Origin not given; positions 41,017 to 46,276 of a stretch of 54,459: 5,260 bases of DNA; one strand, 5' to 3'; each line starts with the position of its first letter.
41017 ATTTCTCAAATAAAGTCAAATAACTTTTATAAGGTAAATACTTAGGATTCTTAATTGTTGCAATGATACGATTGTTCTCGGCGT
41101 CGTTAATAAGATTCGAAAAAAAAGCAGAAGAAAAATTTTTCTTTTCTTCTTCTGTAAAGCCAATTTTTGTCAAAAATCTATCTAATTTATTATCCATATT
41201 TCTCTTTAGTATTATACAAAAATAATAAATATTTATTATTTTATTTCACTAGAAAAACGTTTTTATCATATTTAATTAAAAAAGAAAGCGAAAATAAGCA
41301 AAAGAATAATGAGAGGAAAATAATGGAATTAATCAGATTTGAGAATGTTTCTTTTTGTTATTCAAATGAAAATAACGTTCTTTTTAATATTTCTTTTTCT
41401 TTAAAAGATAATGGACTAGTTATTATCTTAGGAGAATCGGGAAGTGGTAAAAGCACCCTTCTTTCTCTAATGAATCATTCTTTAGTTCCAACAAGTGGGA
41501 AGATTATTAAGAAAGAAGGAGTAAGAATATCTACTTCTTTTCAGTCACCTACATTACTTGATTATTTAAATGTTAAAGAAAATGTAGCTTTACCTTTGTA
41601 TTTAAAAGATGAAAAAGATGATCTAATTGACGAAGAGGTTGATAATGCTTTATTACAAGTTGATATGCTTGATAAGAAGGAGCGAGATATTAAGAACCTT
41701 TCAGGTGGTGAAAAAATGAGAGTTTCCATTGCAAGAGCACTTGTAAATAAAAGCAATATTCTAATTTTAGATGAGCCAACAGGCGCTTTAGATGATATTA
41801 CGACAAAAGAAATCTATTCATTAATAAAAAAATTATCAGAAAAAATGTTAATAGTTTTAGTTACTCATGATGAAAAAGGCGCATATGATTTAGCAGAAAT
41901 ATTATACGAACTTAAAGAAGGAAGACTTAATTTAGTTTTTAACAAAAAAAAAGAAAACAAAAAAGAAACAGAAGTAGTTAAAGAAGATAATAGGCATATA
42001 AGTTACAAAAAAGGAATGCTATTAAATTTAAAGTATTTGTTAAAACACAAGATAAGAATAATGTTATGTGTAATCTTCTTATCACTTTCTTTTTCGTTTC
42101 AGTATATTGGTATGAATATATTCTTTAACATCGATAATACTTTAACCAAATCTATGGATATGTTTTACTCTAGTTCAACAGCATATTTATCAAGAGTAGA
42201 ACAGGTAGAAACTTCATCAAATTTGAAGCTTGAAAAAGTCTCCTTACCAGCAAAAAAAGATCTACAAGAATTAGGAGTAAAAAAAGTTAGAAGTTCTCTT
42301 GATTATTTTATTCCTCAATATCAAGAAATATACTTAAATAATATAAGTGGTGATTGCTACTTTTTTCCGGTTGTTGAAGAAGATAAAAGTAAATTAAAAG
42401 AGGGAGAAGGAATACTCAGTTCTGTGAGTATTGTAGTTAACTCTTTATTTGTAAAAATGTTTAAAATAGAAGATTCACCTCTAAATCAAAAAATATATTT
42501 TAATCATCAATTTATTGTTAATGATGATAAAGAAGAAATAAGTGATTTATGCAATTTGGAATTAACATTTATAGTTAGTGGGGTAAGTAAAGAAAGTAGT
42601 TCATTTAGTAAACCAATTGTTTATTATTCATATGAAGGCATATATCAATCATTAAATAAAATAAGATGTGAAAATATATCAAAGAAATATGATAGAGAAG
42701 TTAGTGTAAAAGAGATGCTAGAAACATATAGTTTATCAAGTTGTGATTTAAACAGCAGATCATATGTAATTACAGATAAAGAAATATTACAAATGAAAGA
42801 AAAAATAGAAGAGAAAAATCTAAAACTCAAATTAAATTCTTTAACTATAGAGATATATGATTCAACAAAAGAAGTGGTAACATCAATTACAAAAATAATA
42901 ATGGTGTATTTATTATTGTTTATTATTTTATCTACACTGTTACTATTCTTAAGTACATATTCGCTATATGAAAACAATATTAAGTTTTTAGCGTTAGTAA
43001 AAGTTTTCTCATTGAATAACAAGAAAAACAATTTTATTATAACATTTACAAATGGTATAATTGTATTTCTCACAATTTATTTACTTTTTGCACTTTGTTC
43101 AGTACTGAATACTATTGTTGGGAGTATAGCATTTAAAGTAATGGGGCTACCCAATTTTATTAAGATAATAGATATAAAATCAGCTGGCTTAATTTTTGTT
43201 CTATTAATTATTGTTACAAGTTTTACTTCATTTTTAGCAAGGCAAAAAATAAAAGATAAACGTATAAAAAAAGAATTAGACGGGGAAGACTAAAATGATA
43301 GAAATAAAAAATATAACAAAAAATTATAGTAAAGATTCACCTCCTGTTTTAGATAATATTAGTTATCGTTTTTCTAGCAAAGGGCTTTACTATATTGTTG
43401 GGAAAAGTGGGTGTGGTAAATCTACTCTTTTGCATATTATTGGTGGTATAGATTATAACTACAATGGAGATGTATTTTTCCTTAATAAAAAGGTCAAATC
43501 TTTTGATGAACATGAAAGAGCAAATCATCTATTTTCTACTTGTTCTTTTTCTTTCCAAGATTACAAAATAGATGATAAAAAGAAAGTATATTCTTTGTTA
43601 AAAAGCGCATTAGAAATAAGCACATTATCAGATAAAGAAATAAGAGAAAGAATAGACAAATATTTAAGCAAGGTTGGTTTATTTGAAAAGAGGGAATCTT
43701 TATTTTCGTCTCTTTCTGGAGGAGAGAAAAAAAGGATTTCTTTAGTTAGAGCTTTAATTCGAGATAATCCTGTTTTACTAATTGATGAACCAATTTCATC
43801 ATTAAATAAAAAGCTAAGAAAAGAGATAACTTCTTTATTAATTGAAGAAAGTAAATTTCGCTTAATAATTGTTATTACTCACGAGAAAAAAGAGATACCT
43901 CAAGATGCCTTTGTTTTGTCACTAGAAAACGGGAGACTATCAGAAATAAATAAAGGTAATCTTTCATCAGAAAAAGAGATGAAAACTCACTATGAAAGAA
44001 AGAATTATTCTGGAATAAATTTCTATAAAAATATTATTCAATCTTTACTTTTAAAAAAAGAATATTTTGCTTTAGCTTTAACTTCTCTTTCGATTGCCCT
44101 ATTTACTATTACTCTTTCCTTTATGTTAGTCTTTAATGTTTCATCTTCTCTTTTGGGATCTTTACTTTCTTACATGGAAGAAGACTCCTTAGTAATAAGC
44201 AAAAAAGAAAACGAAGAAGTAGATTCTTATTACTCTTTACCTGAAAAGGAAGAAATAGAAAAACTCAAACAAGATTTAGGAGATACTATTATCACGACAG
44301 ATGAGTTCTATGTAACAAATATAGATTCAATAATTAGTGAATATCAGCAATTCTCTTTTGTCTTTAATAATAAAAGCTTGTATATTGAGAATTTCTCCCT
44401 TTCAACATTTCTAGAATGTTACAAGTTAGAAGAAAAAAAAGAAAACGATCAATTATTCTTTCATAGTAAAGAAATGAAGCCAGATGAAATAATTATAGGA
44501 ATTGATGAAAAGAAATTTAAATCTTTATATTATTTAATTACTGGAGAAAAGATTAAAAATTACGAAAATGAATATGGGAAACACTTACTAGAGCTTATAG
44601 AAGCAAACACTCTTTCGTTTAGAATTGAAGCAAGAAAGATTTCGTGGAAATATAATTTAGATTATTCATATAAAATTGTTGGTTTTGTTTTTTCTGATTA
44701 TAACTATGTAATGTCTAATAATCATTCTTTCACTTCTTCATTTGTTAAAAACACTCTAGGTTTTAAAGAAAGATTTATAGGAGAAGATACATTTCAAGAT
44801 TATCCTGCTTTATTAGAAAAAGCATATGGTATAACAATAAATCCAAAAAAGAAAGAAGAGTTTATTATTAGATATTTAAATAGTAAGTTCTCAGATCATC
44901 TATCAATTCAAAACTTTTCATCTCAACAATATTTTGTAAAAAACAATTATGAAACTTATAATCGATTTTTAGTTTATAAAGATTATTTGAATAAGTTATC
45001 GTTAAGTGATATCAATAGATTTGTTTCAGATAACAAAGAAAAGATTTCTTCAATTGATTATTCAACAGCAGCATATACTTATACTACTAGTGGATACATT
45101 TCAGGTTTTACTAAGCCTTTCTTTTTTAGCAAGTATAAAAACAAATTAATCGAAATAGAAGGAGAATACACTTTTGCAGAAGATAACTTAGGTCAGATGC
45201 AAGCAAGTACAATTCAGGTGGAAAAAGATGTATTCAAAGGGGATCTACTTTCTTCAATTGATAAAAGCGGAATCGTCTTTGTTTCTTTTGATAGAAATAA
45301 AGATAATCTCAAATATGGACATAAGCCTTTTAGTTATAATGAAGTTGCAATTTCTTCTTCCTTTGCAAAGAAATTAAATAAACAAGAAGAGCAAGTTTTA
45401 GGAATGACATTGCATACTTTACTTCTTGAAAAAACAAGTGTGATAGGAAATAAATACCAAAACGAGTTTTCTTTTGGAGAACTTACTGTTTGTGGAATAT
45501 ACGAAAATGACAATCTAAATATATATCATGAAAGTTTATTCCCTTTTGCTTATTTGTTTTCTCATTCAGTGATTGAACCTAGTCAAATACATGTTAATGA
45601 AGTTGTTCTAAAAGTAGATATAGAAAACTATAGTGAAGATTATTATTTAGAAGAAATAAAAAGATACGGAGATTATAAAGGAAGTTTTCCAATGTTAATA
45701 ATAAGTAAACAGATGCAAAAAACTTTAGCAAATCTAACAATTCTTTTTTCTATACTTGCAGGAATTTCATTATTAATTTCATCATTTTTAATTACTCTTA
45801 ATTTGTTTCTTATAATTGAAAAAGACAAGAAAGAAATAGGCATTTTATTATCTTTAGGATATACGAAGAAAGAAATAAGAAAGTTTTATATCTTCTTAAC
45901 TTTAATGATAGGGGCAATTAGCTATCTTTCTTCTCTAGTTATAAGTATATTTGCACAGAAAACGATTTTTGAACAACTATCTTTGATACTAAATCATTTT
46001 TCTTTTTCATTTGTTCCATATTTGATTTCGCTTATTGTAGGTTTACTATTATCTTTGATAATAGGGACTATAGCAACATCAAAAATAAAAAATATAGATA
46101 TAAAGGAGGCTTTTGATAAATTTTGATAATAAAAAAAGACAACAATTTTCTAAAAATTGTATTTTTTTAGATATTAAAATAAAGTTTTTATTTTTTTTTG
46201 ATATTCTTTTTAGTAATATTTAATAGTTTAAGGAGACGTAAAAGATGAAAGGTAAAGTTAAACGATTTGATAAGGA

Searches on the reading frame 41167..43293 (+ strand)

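Call 49: search_protein_families(library=pfam, proteins=[window:41167-43293:+])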
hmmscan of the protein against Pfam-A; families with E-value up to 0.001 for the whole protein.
window:41167-43293:+ (708 aa): 5 families
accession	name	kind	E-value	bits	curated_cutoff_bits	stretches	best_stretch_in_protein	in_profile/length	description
PF00005.33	ABC_tran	-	1.8e-29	103.5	25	1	73-205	2-136/137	ABC transporter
PF02463.25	SMC_N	-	1.9e-07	31.2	40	1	82-238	24-201/220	RecF/RecN/SMC N terminal domain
PF03193.22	RsgA_GTPase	-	6.7e-05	23.2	30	1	20-116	43-140/174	RsgA GTPase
PF13555.12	AAA_29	-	0.00017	21.7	27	1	77-110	17-50/61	P-loop containing region of AAA domain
PF13476.12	AAA_23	-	0.0004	21.5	27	1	73-282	13-184/201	AAA domain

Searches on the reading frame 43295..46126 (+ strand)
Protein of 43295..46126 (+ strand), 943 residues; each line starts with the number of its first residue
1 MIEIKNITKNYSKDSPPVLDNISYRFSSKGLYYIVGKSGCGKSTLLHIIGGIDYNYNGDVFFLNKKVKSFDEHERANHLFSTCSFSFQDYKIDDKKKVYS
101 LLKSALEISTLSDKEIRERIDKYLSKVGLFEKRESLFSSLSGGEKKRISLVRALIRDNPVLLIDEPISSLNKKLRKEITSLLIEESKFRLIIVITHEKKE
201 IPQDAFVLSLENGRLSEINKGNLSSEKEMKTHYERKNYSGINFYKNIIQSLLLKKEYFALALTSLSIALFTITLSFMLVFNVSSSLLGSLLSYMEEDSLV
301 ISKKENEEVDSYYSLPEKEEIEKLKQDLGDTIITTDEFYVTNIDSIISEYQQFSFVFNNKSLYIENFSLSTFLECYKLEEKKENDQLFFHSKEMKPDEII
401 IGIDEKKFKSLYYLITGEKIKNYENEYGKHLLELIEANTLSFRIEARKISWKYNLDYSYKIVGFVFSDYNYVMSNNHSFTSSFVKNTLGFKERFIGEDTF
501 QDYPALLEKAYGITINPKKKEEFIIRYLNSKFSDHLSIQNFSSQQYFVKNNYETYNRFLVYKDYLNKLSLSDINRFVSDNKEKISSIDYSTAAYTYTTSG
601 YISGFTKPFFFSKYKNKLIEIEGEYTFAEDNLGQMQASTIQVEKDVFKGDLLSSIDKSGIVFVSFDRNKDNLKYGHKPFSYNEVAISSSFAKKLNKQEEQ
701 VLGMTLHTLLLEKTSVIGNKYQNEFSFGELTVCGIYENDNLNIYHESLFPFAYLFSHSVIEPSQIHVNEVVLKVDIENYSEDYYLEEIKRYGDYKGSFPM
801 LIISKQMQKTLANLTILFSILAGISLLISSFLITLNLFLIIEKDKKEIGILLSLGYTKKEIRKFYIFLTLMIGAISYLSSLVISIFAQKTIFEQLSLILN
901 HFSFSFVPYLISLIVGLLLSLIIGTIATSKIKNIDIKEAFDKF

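Call 49: search_protein_families(library=pfam, proteins=[window:43295-46126:+])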
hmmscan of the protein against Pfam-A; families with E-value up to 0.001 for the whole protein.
window:43295-46126:+ (943 aa): 3 families
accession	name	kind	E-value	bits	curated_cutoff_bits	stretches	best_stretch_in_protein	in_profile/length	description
PF00005.33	ABC_tran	-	2e-24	87.2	25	1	19-167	1-136/137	ABC transporter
PF02687.27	FtsX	-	6e-18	65.5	25.5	1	820-935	2-119/120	FtsX-like permease C-terminal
PF02463.25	SMC_N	-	0.00031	20.7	40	1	28-201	23-202/220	RecF/RecN/SMC N terminal domain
